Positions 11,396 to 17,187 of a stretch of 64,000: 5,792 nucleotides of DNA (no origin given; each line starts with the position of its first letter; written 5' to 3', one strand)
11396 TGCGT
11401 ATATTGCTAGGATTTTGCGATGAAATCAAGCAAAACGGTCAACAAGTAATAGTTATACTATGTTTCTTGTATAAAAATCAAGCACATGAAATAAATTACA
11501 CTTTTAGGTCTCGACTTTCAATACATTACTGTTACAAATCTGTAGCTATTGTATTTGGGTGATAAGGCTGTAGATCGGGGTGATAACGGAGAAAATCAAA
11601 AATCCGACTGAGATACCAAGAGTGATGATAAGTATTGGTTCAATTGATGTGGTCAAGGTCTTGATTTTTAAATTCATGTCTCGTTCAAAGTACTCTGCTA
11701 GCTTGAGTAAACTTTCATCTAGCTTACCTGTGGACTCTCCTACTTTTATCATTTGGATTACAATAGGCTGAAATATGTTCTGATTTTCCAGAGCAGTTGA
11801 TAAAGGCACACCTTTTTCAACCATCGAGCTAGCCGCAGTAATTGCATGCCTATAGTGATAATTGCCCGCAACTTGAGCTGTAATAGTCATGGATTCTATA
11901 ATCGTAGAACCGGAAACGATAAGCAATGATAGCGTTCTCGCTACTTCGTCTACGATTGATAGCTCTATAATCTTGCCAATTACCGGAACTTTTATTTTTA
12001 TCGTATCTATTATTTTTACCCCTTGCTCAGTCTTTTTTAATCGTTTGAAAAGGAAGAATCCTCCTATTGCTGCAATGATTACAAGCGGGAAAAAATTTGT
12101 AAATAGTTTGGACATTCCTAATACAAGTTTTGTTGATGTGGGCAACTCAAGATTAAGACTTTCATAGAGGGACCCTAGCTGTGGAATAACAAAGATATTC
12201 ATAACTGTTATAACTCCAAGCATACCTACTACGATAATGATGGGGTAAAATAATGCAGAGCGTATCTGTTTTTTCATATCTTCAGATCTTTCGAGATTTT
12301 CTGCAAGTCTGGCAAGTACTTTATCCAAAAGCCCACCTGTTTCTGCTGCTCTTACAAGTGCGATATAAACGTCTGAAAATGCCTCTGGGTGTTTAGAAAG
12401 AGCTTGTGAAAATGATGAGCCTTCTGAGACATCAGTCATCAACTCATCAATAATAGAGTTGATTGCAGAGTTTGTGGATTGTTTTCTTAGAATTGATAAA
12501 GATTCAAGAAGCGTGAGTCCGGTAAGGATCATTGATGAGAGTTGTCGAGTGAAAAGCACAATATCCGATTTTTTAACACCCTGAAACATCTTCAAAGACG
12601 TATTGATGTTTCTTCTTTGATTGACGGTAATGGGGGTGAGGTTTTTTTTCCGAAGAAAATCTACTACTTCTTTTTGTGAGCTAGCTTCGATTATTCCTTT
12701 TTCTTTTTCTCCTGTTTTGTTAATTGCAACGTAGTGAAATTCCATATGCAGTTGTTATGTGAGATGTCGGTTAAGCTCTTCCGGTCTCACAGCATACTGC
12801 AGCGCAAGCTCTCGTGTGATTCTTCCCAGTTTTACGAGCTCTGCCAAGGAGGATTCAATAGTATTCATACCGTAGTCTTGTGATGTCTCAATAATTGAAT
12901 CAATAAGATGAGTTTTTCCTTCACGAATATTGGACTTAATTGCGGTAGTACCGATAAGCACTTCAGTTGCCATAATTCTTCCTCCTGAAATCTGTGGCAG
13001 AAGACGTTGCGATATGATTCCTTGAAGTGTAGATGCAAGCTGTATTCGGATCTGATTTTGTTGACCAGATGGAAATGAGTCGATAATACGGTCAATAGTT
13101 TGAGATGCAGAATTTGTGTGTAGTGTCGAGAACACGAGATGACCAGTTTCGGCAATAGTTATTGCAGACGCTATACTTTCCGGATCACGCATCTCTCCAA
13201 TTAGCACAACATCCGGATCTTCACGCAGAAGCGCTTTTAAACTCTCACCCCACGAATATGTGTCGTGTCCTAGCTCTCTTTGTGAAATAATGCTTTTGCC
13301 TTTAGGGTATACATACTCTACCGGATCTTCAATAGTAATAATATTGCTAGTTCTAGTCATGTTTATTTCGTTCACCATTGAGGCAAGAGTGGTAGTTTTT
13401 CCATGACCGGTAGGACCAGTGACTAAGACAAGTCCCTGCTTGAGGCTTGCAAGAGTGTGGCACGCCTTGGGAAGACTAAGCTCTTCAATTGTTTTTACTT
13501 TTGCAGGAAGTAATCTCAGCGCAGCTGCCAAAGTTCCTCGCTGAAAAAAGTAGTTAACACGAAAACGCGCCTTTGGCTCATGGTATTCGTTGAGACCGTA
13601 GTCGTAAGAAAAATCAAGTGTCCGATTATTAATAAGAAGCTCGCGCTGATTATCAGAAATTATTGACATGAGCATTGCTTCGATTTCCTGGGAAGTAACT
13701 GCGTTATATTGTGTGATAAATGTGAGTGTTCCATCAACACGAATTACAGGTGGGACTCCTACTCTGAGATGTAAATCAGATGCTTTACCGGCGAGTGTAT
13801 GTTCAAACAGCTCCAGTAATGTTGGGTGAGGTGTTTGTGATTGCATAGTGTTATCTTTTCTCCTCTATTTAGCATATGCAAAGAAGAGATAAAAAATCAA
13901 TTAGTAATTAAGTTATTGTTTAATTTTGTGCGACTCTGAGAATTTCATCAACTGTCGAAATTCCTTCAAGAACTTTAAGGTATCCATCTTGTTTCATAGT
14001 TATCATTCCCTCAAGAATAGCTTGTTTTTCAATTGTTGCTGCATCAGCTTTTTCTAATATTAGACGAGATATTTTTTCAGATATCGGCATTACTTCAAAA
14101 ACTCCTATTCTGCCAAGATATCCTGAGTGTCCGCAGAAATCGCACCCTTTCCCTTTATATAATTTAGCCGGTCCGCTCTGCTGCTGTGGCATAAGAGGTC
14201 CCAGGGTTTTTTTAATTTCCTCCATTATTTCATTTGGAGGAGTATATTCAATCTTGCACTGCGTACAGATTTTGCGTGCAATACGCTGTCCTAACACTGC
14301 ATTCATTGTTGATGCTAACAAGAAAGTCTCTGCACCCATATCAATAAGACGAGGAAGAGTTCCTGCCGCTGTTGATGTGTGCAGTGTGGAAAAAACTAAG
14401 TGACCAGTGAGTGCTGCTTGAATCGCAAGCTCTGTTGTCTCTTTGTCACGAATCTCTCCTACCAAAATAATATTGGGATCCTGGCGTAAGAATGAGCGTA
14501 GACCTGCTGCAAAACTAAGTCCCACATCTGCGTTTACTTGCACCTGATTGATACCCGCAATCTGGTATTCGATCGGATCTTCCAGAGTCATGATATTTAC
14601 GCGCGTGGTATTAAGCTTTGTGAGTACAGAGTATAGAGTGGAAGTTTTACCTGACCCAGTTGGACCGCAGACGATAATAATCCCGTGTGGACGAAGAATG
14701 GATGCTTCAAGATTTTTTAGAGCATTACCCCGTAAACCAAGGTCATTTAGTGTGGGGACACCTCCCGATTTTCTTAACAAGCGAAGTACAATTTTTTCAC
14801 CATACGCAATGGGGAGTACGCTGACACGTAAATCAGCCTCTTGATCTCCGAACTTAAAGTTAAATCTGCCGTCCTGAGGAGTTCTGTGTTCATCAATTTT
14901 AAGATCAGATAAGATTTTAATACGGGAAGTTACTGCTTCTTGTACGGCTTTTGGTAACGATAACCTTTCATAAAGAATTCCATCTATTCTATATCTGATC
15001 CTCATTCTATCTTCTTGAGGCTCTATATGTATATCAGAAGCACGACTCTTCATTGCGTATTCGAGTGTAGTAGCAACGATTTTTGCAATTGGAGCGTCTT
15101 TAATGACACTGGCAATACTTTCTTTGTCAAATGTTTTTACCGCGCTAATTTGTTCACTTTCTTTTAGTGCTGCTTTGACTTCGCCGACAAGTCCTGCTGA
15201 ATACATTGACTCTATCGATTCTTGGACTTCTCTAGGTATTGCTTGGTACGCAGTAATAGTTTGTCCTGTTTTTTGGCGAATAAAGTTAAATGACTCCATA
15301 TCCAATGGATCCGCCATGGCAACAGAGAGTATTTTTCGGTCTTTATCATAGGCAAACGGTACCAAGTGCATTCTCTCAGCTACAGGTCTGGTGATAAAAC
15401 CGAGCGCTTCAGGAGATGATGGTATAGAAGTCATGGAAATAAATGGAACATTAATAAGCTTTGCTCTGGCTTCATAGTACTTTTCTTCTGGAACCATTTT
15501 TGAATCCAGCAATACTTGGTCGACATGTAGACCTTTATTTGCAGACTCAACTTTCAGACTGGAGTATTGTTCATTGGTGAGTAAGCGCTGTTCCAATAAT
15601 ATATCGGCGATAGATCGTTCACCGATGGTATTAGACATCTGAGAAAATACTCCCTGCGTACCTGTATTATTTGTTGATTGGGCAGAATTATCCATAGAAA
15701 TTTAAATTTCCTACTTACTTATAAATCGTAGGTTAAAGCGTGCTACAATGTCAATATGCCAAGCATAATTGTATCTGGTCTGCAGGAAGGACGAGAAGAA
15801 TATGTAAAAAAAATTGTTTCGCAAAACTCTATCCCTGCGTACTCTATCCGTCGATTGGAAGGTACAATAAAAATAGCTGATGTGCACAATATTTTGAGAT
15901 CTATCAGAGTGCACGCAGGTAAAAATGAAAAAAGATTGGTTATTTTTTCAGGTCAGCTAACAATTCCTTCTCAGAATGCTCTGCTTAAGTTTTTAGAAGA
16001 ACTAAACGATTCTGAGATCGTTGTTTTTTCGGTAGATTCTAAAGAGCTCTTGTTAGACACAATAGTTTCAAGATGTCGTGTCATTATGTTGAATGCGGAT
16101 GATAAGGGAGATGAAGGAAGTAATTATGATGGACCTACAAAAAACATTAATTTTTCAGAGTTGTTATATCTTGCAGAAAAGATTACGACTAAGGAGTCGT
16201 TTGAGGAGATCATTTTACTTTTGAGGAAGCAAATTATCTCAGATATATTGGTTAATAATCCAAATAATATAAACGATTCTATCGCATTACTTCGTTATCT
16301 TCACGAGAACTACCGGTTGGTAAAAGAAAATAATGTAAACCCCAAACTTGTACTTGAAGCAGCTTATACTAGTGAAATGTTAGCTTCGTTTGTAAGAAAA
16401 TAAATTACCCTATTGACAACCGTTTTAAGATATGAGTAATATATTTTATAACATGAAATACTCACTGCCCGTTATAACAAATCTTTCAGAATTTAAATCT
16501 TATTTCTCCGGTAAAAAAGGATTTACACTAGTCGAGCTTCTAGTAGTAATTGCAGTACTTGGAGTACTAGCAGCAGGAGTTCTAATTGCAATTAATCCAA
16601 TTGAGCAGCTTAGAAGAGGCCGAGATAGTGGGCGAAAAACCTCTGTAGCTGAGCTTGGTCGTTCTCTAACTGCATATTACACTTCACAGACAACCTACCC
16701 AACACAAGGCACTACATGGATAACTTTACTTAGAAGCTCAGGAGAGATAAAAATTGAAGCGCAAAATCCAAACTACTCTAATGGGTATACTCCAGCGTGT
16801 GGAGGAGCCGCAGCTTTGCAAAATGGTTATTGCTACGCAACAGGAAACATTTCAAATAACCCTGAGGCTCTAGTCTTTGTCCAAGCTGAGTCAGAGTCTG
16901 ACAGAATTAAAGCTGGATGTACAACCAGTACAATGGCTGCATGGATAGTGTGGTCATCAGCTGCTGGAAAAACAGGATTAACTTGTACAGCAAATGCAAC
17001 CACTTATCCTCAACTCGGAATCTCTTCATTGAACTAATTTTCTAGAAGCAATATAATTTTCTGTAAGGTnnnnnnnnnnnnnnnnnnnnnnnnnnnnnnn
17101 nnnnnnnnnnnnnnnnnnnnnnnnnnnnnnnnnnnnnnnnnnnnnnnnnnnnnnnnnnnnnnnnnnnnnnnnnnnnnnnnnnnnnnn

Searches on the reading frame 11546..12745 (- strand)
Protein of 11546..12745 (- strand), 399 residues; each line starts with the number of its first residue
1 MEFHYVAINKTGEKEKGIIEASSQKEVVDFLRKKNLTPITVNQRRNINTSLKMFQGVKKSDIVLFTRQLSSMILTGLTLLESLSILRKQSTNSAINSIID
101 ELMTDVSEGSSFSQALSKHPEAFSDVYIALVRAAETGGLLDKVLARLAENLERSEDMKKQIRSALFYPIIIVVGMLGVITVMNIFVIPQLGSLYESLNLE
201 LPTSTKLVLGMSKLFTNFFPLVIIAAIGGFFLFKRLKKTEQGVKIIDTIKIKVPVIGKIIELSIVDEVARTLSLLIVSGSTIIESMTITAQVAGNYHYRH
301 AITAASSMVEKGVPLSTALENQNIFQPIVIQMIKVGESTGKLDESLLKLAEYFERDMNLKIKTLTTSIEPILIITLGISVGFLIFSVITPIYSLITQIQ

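Call 59: search_protein_families(library=pfam, proteins=[window:11546-12745:-], max_evalue=0.001)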
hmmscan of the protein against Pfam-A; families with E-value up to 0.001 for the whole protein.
window:11546-12745:- (399 aa): 1 family
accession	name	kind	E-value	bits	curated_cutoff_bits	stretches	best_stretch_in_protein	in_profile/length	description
PF00482.28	T2SSF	-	1.9e-56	189.8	25.2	2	65-188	1-125/125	Type II secretion system (T2SS), protein F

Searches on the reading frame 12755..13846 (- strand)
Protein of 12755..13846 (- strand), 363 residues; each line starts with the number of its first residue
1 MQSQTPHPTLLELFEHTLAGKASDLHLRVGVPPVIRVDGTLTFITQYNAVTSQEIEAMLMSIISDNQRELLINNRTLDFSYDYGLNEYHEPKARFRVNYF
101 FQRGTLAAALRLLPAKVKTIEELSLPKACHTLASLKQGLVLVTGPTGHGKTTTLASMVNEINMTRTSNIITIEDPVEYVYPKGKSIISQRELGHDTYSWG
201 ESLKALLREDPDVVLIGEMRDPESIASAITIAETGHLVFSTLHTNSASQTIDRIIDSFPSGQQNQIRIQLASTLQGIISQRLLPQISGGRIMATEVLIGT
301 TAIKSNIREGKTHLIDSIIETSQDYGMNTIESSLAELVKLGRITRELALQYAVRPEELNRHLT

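Call 59: search_protein_families(library=pfam, proteins=[window:12755-13846:-], max_evalue=0.001)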
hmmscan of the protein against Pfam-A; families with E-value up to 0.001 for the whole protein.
window:12755-13846:- (363 aa): 3 families
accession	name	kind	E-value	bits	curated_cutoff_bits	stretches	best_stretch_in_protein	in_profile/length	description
PF00437.27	T2SSE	-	7.9e-44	150.2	24.9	1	93-286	92-281/370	Type II/IV secretion system protein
PF13401.12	AAA_22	-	4.7e-05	24.1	27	0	137-188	5-46/130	AAA domain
PF25199.1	nSTAND_NTPase5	-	0.00033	21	34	0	116-175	21-79/145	Novel STAND NTPase 5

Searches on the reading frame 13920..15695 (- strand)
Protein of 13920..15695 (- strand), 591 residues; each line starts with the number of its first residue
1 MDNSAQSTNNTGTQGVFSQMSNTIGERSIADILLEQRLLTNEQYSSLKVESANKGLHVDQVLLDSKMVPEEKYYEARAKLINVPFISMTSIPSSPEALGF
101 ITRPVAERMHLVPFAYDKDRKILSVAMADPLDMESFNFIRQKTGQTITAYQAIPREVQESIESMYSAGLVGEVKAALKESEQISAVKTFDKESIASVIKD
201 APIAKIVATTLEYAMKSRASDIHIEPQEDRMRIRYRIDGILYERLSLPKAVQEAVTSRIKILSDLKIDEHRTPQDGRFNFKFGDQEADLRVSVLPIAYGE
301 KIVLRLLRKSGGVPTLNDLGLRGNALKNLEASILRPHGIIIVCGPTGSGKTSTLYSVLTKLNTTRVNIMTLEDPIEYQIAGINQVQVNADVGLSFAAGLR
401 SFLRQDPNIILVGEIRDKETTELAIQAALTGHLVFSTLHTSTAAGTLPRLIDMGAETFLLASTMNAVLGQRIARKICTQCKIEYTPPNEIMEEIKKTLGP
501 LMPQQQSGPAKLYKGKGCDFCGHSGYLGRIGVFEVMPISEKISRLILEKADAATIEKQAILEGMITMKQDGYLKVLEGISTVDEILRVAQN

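Call 59: search_protein_families(library=pfam, proteins=[window:13920-15695:-], max_evalue=0.001)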
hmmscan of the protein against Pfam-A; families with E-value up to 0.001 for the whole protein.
window:13920-15695:- (591 aa): 2 families
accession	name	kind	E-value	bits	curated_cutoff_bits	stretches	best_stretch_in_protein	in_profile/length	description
PF00437.27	T2SSE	-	2.4e-125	418.5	24.9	1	199-587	4-370/370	Type II/IV secretion system protein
PF05157.20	MshEN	-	1.8e-10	41.1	23.1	1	82-168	2-87/90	MshEN domain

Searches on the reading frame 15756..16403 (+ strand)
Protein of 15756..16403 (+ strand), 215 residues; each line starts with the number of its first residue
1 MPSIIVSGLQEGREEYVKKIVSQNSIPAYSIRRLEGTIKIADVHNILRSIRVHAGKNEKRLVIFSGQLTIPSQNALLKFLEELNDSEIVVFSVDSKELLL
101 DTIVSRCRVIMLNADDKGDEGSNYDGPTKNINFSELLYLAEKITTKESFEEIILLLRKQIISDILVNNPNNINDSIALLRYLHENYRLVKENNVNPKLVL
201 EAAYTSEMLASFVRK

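Call 58: search_protein_families(library=pfam, proteins=[window:15756-16403:+], max_evalue=0.01)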
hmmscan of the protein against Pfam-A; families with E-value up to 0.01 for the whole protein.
window:15756-16403:+ (215 aa): 1 family
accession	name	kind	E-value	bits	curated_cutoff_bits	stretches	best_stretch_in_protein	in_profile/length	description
PF13177.12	DNA_pol3_delta2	-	3.8e-14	53.4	27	1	16-114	59-159/161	DNA polymerase III, delta subunit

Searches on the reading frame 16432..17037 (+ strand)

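Call 58: search_protein_families(library=pfam, proteins=[window:16432-17037:+], max_evalue=0.01)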
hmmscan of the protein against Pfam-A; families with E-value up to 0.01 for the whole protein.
window:16432-17037:+ (201 aa): 1 family
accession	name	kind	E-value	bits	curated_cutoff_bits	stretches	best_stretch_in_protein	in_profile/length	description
PF07963.17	N_methyl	-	1.4e-08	34.4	21.2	1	27-51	3-27/27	Prokaryotic N-terminal methylation motif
